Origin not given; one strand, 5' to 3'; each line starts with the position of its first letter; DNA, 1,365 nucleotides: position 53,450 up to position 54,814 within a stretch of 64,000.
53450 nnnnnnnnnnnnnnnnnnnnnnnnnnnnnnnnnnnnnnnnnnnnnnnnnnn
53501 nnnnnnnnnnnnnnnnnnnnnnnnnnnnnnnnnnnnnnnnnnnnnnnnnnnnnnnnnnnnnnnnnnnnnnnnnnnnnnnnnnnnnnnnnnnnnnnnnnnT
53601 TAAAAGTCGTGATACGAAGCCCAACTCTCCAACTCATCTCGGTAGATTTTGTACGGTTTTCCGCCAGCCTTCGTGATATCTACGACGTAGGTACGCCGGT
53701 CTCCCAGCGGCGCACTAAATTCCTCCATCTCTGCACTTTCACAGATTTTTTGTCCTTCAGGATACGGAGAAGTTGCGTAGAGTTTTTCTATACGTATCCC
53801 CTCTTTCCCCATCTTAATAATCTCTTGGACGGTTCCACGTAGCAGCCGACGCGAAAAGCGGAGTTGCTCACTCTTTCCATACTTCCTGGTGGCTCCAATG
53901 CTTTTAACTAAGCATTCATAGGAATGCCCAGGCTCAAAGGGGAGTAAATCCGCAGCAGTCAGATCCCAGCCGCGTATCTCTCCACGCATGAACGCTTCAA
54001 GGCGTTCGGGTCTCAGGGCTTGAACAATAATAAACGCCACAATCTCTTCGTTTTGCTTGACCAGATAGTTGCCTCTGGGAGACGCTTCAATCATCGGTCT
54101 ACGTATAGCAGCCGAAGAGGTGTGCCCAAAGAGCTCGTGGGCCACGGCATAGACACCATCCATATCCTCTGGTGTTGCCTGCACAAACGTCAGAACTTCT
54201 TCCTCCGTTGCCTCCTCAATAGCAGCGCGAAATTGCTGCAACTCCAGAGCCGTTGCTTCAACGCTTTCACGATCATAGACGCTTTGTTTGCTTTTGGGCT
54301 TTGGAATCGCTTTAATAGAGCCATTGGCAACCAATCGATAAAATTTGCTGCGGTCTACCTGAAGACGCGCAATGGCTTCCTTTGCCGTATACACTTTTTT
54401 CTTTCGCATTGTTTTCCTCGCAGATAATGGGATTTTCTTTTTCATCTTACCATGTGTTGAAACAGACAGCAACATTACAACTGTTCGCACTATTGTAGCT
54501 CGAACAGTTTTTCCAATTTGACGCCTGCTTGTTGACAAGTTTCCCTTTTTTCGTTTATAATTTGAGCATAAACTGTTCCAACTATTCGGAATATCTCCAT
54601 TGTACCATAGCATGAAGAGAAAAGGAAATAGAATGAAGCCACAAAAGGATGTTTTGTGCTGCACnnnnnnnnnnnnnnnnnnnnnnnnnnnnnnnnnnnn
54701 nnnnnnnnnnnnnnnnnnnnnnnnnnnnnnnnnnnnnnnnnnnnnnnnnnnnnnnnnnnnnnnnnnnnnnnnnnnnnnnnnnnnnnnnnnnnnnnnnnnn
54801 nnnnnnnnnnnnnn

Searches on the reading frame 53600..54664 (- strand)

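Call 10: search_protein_families(library=pfam, max_evalue=0.001, proteins=[window:53600-54664:-])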
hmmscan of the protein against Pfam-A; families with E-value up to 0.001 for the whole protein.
window:53600-54664:- (354 aa): 1 family
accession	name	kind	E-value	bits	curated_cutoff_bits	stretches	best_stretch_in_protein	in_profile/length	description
PF12728.13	HTH_17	-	2.9e-07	31.1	27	1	91-137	1-45/51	Helix-turn-helix domain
